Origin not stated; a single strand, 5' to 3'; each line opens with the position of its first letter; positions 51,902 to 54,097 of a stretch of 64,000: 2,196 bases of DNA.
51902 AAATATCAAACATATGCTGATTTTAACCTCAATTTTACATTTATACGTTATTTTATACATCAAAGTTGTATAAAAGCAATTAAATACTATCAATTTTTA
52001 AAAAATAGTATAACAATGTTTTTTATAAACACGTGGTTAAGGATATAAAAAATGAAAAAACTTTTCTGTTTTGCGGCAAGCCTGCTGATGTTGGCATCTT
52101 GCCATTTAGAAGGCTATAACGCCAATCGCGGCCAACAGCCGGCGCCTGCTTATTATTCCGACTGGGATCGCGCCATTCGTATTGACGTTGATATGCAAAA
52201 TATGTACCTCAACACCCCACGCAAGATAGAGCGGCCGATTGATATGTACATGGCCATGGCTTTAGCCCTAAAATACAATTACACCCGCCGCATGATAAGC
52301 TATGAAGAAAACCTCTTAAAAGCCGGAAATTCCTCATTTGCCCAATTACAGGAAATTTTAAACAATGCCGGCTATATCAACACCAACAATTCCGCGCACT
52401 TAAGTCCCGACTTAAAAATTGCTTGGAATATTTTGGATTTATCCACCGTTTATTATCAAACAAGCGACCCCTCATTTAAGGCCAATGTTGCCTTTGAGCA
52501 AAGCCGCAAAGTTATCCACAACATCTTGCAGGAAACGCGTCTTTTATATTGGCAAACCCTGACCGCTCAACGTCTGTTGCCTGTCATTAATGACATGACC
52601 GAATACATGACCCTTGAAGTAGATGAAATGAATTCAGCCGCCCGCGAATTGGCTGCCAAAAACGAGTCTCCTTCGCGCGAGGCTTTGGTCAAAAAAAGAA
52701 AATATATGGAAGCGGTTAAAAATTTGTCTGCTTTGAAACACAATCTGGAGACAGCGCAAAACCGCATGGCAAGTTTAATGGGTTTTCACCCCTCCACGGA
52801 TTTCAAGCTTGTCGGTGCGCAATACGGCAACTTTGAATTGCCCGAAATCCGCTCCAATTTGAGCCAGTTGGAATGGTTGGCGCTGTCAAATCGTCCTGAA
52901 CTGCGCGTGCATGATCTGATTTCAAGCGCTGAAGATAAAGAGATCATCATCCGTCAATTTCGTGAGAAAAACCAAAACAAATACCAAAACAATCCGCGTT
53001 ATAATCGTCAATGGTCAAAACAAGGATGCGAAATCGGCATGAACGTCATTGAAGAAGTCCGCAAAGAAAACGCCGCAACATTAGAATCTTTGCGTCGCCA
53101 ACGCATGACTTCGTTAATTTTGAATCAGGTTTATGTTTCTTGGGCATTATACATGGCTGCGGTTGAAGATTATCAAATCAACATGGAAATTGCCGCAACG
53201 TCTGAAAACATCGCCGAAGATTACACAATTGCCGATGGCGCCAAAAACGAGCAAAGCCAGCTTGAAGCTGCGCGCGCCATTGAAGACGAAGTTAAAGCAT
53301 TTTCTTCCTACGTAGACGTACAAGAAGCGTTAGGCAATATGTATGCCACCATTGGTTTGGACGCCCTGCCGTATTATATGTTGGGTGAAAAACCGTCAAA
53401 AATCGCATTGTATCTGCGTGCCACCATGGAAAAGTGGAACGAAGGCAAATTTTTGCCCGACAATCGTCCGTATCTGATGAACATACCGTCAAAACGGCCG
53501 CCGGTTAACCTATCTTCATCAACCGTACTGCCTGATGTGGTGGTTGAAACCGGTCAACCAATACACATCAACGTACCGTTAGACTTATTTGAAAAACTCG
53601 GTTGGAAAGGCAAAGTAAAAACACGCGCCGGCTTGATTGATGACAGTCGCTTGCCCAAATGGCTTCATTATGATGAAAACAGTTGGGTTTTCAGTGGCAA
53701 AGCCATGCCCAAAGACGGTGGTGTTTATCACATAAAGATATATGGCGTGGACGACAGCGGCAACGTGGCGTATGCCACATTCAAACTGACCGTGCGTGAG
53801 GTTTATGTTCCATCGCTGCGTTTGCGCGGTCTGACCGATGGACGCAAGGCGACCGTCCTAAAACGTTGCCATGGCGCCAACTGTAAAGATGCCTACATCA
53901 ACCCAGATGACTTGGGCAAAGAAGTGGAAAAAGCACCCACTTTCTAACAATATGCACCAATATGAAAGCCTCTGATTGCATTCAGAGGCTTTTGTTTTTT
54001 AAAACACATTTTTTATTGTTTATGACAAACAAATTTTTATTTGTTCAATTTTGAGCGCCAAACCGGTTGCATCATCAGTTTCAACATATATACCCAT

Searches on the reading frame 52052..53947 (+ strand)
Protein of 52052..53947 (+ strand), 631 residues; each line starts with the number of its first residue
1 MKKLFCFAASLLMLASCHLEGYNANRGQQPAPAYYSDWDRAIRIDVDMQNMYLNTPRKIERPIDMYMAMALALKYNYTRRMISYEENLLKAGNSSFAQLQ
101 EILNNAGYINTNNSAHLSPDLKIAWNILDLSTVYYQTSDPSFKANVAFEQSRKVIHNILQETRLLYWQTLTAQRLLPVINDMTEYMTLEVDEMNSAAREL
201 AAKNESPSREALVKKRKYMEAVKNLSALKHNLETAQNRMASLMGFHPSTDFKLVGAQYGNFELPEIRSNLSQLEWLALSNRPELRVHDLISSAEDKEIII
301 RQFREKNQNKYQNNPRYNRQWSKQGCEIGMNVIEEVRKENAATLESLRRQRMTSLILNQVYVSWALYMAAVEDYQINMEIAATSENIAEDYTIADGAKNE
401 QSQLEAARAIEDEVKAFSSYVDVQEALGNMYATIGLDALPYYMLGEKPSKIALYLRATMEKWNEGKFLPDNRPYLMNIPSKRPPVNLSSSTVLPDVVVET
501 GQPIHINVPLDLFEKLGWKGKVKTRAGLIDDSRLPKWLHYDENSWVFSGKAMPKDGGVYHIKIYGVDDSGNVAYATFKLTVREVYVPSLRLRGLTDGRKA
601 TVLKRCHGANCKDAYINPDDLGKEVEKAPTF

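Call 3: search_protein_families(library=pfam, proteins=[window:52052-53947:+], max_evalue=1)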
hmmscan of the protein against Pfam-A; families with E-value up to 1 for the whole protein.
window:52052-53947:+ (631 aa): 4 families
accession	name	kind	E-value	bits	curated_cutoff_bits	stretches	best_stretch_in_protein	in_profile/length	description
PF05345.18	He_PIG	-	2.2e-05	25.3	24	1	492-581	7-95/96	Putative Ig domain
PF13093.11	FTA4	-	0.0024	18.2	24.8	1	151-242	64-152/199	Kinetochore complex Fta4 of Sim4 subunit, or CENP-50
PF13754.12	Big_3_4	-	0.063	13.6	27.3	0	555-581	32-58/106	Domain of unknown function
PF09969.14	DUF2203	-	0.1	13.7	24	1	166-233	2-70/122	Uncharacterized conserved protein (DUF2203)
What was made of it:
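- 52052..53947 (+): 631-aa outer-membrane-type lipoprotein. Lipobox LASC with invariant Cys17; TolC/OEP-like helical domain about 60-440; Pro-rich conserved linker (W462, PDNRP 469-473, RPP 482-484); Ig-like He_PIG domain 492-605; Cys-x4-Cys tail. He_PIG 25.3 bits (call 3).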

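Call 4: search_protein_families(library=ncbifam, proteins=[window:52052-53947:+], max_evalue=1)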
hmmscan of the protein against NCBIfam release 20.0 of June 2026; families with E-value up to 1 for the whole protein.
window:52052-53947:+ (631 aa): 2 families
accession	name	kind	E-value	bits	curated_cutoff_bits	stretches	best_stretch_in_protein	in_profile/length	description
TIGR00435.1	cysS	equivalog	0.022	13.8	340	1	75-226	295-438/466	cysteine--tRNA ligase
NF009880.0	PRK13341.1-1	equivalog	0.063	11.6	891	1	149-237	136-222/599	AAA family ATPase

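Call 17: find_homologous_proteins(query=window:52052-53947:+)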
Query window:52052-53947:+ (631 aa): 618 proteins with E <= 0.001 among 8000 candidates; the best 120 are listed.
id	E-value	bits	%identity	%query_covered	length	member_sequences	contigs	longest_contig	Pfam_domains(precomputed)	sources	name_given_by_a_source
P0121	0.0e+0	1431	100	100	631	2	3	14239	PF05345.19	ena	-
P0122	0.0e+0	1301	90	100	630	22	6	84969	-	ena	-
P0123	0.0e+0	1290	89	100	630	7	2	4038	-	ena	-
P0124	0.0e+0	1214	84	100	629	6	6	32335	-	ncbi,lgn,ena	-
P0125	0.0e+0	1202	83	100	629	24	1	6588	-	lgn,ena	-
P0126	0.0e+0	1200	83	100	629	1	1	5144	-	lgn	-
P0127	0.0e+0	1197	81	100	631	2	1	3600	-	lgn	-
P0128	0.0e+0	1170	81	100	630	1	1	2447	PF05345.19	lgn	-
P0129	0.0e+0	1160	81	100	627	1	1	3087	PF05345.19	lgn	-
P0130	0.0e+0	1158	79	100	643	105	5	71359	PF05345.19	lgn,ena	-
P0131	0.0e+0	1144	79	100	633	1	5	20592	-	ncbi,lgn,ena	-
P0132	0.0e+0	1141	78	100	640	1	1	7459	PF05345.19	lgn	-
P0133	0.0e+0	1139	77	100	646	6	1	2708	PF05345.19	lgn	-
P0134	0.0e+0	1138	77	100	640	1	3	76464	PF05345.19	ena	-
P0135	0.0e+0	1138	77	100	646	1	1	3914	PF05345.19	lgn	-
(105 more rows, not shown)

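Call 18: search_solved_structures(query=window:52052-53947:+, max_evalue=10, show_alignments=2)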
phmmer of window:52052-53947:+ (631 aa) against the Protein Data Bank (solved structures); distinct sequences matched with E-value up to 10: 6.
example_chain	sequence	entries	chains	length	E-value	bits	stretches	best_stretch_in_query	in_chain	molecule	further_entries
1u2c_A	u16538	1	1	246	0.00017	23.7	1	493-571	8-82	Dystroglycan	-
4wiq_A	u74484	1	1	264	0.00018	23.7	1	493-570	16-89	Dystroglycan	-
5n30_A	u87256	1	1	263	0.00023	23.3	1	493-571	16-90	Dystroglycan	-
5n4h_A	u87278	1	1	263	0.00085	21.4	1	493-571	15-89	Dystroglycan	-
9c3c_A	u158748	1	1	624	0.00087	21.4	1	492-571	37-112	Alpha-dystroglycan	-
5llk_A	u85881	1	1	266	0.00095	21.2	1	493-567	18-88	Dystroglycan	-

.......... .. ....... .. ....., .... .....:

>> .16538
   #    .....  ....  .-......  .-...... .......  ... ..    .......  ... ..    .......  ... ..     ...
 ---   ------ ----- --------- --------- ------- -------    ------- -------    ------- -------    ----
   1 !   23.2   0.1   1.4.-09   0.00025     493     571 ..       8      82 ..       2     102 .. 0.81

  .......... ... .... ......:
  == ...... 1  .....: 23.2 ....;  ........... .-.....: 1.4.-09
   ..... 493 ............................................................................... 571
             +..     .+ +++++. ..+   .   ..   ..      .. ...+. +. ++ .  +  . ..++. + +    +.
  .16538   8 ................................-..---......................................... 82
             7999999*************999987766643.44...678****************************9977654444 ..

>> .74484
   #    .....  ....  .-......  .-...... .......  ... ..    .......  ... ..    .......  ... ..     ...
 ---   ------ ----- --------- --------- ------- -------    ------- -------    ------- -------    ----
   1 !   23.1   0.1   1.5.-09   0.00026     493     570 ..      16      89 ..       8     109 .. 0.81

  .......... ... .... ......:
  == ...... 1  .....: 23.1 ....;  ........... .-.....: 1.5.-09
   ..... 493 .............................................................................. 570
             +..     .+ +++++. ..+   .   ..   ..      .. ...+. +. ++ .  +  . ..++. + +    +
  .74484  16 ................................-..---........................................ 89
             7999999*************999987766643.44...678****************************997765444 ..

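Call 32: search_solved_structures(query=A2, max_evalue=10)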
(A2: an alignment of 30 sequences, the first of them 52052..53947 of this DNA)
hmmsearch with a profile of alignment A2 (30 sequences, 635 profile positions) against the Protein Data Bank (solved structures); distinct sequences matched with E-value up to 10: 10.
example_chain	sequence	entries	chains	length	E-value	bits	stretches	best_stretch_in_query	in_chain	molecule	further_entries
4m03_A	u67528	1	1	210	1.5e-05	26.6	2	537-597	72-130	Serine-rich adhesin for platelets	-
9c3c_A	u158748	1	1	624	0.00011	23.7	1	497-575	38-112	Alpha-dystroglycan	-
4m00_A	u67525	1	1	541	0.00024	22.6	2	536-597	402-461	Serine-rich adhesin for platelets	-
5llk_A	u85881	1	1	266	0.011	17.1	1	497-571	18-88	Dystroglycan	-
1u2c_A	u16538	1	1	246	0.036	15.4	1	497-570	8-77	Dystroglycan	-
5n4h_A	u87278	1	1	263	0.036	15.4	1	497-570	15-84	Dystroglycan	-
4wiq_A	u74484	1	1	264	0.04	15.3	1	497-570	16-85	Dystroglycan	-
5n30_A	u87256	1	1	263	0.048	15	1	497-570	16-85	Dystroglycan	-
7w5m_A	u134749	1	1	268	0.75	11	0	118-149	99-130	Tetratricopeptide repeat (TPR)-like superfamily protein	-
8uf4_A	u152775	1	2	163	1.7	9.8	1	495-586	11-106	a-dystroglycan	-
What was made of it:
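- Tried and rejected: (4) PDB sequence and profile searches for the lipoprotein found only the Ig-like domain (calls 18, 32).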

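Call 34: predict_structure(alignment_id=A2)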
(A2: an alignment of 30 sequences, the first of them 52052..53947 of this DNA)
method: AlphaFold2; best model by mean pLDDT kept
length: 631 residues; sequences in the alignment: 30
mean_pLDDT: 63.3   pTM: 0.51
mean pLDDT of the five models: 63.3, 56.9, 56.8, 52.3, 50.5
residues with pLDDT >= 90: 9; 70-90: 271; 50-70: 149; < 50: 202
segments of 3 or more residues with pLDDT < 50: 1-7, 9-53, 105-121, 132-137, 257-264, 285-297, 310-340, 438-483, 612-631
pLDDT, mean of each block of 10 residues (from residue 1): 49 39 31 33 37 58 69 71 67 58 47 39 52 49 57 71 84 84 85 86 83 85 86 87 78 58 59 68 46 46 51 46 43 44 53 70 80 84 82 74 82 83 79 59 32 41 35 36 63 82 83 70 79 79 88 82 79 83 69 54 59 42 39 34
secondary structure, 60 per line:
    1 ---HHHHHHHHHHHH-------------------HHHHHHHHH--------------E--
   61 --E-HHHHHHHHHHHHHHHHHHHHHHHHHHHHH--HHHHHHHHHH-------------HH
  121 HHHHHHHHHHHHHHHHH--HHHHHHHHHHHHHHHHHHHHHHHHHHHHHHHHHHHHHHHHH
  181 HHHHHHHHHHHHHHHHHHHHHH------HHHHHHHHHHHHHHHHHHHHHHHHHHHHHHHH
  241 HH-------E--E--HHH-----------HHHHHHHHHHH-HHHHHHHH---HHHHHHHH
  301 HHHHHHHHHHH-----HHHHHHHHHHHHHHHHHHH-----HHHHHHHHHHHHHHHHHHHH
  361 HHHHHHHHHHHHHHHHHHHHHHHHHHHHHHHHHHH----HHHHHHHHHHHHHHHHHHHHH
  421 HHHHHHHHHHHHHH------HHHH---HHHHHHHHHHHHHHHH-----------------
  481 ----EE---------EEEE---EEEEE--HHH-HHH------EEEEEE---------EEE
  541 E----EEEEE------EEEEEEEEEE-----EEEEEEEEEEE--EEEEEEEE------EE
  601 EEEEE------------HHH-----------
elements in order: H4-15 H35-43 H65-93 H96-105 H119-137 H140-202 H209-242 H270-280 H282-289 H293-311 H317-335 H341-395 H400-434 H441-444 H448-463 E496-499 E503-507 E523-528 E538-541 E546-550 E557-566 E572-582 E585-592 E599-605
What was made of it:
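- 52052..53947 (+): AF2 model (call 34).
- On TolC / OEP outer-membrane factor (for the 631-aa partner): The helices have pLDDT about 80-87, but the whole model has only pLDDT 63 (call 34).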

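Call 49: search_protein_families(library=phrogs, proteins=[window:52052-53947:+], max_evalue=0.1)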
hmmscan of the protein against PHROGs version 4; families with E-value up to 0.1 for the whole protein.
window:52052-53947:+ (631 aa): 3 families
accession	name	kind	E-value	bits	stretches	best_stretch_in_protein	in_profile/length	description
phrog_10429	-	unknown function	0.045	15.3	0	74-121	35-79/96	-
phrog_27631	-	unknown function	0.062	14.7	0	342-399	26-82/85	-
phrog_28406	-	unknown function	0.093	13.3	0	165-243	146-222/248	-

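Call 65: search_protein_representatives(alignment_id=A2)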
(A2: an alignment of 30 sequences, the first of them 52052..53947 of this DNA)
Query: 30 sequences, 635 profile positions. Proteins with E-value up to 0.001 (for the whole library): 6439; up to 1e-10: 3096; up to 1e-30: 798. The best 150 are listed.
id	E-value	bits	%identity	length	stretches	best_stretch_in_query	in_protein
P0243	2.2e-287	970.9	-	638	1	1-634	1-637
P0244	9.6e-282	952.3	-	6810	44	508-588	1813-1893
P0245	1.3e-279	945.2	-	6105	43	495-586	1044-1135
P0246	1.1e-270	915.8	-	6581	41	496-589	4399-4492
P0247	3.3e-219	745.6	-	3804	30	505-589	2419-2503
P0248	4.4e-218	742.0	-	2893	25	511-598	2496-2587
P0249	9.2e-218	740.9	-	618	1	1-612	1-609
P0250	3.4e-207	706.0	-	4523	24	506-587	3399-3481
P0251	5.1e-196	669.1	-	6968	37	497-594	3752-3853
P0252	2.6e-195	666.7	-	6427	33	505-591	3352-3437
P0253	1.4e-187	641.2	-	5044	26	501-589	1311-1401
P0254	5.5e-179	612.8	-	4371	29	496-589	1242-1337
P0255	1.7e-171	588.1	-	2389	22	508-587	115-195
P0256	1.0e-170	585.4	-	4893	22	495-589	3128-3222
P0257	9.0e-162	555.9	-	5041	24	515-600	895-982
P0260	1.0e-152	526.0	-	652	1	20-619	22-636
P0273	1.6e-120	419.6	-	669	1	38-633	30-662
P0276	9.7e-115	400.5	-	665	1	39-623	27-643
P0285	3.5e-101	355.7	-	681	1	38-619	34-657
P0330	2.6e-74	267.0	-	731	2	42-472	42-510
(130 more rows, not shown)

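Call 66: find_encoding_contigs(protein=P0285, flank=10000, max_places=3)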
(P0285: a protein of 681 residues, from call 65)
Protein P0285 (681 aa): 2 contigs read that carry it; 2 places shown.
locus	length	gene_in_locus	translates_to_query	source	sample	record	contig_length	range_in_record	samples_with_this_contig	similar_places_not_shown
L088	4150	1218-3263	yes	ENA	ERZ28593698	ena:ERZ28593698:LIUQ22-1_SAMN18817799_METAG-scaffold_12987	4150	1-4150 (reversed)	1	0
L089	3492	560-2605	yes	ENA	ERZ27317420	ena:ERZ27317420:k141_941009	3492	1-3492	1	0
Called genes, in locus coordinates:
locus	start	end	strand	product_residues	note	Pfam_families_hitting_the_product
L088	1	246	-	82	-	?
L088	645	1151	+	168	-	-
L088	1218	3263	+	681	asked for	PF02321:OEP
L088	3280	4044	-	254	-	-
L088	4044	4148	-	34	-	?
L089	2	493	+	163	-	?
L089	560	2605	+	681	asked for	PF02321:OEP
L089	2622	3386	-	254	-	-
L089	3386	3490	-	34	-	?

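Call 67: find_encoding_contigs(protein=P0273, flank=10000, max_places=3)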
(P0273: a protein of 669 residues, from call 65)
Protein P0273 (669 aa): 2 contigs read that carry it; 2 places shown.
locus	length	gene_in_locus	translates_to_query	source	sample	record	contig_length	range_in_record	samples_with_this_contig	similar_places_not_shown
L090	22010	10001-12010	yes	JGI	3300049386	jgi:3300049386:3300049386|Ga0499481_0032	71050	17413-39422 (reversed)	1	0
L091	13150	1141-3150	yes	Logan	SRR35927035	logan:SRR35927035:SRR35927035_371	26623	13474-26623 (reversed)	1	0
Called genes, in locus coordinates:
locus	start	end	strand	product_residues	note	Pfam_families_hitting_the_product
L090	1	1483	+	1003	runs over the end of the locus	PF04313:HSDR_N, PF04851:ResIII, PF00270:DEAD, PF18766:SWI2_SNF2, PF22679:T1R_D3-like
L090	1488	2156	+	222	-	PF10544:T5orf172, PF13455:MUG113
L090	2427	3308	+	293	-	PF05013:FGase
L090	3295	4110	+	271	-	PF01464:SLT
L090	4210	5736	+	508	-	PF23023:Anti-Pycsar_Apyc1 (weak), PF12706:Lactamase_B_2, PF22505:RNase_J_b_CASP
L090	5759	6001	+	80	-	PF04384:Fe-S_assembly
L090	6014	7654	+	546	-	PF12706:Lactamase_B_2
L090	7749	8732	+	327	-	PF02685:Glucokinase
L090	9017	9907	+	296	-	PF01488:Shikimate_DH, PF02826:2-Hacid_dh_C, PF03446:NAD_binding_2, PF03807:F420_oxidored, PF14833:NAD_binding_11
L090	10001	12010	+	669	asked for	PF05345:He_PIG (weak)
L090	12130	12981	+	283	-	PF00805:Pentapeptide (weak), PF13576:Pentapeptide_3 (faint), PF00805:Pentapeptide (weak), PF13599:Pentapeptide_4, PF00805:Pentapeptide (weak)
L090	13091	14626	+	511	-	-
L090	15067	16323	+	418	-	PF07690:MFS_1, PF05977:MFS_3 (weak), PF07690:MFS_1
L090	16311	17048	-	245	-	PF04376:ATE_N, PF04377:ATE_C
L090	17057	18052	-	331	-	PF00490:ALAD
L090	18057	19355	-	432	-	PF01053:Cys_Met_Meta_PP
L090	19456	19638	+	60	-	PF21839:DUF6898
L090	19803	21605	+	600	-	PF13245:AAA_19, PF13604:AAA_30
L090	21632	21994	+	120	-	-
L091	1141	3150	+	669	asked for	PF05345:He_PIG (weak)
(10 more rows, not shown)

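Call 68: find_encoding_contigs(protein=P0330, flank=10000, max_places=3)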
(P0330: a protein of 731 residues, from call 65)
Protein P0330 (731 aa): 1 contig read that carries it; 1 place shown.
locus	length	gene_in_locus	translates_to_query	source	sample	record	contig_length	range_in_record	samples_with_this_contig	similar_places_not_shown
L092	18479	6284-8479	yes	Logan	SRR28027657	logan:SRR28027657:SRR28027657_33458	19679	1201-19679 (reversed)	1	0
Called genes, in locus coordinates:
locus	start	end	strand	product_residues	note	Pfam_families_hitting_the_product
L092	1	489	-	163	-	?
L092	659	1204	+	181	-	PF00857:Isochorismatase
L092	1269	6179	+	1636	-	PF14252:DUF4347, PF00028:Cadherin, PF05345:He_PIG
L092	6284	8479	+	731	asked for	PF02321:OEP, PF05345:He_PIG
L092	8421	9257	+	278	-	PF25917:BSH_RND (weak), PF25984:BSH_YknX (faint)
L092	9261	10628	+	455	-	PF25973:BSH_CzcB (weak)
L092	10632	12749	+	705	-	PF02163:Peptidase_M50 (weak)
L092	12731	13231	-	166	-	PF00293:NUDIX, PF14815:NUDIX_4 (weak)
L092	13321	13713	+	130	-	PF00027:cNMP_binding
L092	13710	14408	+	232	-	PF04367:DUF502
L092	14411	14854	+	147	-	PF00583:Acetyltransf_1, PF13673:Acetyltransf_10, PF13508:Acetyltransf_7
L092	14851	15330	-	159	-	PF04355:BamE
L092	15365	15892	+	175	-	PF03981:Ubiq_cyt_C_chap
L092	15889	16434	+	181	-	PF02620:YceD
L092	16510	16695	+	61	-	PF01783:Ribosomal_L32p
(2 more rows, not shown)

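Call 70: search_protein_families(library=pfam, proteins=[L088:3280-4044:-, L088:645-1151:+, L090:13091-14626:+, L090:12130-12981:+, P0285, P0273, P0260, P0276], max_evalue=0.01)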
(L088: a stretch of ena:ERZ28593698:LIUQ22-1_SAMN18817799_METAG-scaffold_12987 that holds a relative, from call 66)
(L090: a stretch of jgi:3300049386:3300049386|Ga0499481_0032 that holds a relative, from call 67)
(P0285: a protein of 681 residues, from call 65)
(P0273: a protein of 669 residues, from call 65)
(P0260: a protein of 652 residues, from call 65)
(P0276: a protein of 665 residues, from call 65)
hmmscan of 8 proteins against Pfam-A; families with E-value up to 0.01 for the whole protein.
L088:3280-4044:- (254 aa): 1 family
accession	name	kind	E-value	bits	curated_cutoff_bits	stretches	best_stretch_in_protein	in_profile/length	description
PF07562.20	NCD3G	-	0.0017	18.6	38.9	0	43-86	8-51/54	Nine Cysteines Domain of family 3 GPCR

L088:645-1151:+ (168 aa): 0 families

L090:13091-14626:+ (511 aa): 1 family
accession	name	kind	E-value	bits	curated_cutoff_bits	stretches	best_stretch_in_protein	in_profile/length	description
PF05676.18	NDUF_B7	-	0.00053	20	26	0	54-80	27-53/63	NADH-ubiquinone oxidoreductase B18 subunit (NDUFB7)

L090:12130-12981:+ (283 aa): 4 families
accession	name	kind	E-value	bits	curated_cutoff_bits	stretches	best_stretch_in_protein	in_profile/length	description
PF00805.28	Pentapeptide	-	4.1e-20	71.4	20.2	3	183-216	1-34/40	Pentapeptide repeats (8 copies)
PF13576.12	Pentapeptide_3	-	2.7e-12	47.1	27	1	184-208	22-47/48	Pentapeptide repeats (9 copies)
PF13599.13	Pentapeptide_4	-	3.9e-12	46.5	38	1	183-257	1-75/78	Pentapeptide repeat region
PF07067.16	DUF1340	-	0.0022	17.9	25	1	181-277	36-130/236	Protein of unknown function (DUF1340)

P0285 (681 aa): 2 families
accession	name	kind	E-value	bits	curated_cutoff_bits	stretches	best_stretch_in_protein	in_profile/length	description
PF02321.23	OEP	-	2.8e-25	89.7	22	2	66-265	2-187/187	Outer membrane efflux protein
PF05345.18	He_PIG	-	0.00027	21.7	24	1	530-620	7-95/96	Putative Ig domain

P0273 (669 aa): 2 families
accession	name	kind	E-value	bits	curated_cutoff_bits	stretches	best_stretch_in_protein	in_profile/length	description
PF02321.23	OEP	-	1.7e-21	77.3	22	2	62-260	3-187/187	Outer membrane efflux protein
PF05345.18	He_PIG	-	3.2e-07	31.1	24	1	518-612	2-95/96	Putative Ig domain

P0260 (652 aa): 1 family
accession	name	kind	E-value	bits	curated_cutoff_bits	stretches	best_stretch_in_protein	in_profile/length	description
PF05345.18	He_PIG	-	1.9e-10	41.5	24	1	512-602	6-95/96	Putative Ig domain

P0276 (665 aa): 2 families
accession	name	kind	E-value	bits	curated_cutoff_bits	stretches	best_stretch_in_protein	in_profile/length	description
PF02321.23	OEP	-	7.9e-18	65.4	22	2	286-453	7-178/187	Outer membrane efflux protein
PF05345.18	He_PIG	-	3.6e-07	31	24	1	518-605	8-95/96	Putative Ig domain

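Call 76: search_protein_families(library=padloc, proteins=[window:52052-53947:+], max_evalue=0.01)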
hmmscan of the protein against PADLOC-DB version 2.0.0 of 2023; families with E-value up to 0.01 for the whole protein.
window:52052-53947:+ (631 aa): 0 families

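Call 78: find_encoding_contigs(protein=P0260, flank=8000, max_places=3)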
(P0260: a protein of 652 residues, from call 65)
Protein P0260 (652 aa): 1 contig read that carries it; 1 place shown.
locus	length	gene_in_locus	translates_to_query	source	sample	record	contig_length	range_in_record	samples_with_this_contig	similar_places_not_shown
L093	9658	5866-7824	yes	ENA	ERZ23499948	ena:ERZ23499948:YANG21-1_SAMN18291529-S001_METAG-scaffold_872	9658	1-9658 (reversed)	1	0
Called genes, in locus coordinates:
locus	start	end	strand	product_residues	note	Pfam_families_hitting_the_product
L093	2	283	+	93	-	?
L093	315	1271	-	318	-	-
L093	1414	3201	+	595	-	PF08439:Peptidase_M3_N, PF01432:Peptidase_M3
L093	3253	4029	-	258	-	PF04335:VirB8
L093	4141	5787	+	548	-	-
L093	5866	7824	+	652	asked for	PF05345:He_PIG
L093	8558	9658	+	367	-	?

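Call 79: find_encoding_contigs(protein=P0249, flank=8000, max_places=3)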
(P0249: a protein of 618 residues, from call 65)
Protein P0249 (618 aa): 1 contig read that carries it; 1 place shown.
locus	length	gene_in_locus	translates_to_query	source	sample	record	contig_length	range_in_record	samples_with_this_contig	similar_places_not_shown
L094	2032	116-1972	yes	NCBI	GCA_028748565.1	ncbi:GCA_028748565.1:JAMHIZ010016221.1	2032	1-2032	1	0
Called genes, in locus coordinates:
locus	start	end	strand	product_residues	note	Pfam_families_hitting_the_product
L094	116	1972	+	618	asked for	PF05345:He_PIG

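Call 80: find_encoding_contigs(protein=P0276, flank=8000, max_places=3)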
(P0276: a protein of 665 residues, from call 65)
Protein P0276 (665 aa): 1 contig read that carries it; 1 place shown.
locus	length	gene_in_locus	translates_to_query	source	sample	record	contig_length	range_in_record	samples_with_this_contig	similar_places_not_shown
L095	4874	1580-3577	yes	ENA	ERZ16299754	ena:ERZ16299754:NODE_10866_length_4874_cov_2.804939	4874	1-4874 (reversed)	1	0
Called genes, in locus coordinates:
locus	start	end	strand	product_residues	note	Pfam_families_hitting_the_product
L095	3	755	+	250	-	?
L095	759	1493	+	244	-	-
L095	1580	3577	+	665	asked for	PF02321:OEP (faint), PF05345:He_PIG (weak)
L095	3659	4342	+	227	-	PF01464:SLT (weak)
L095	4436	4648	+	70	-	PF01402:RHH_1 (weak), PF19807:DUF6290 (weak)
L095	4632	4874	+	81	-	?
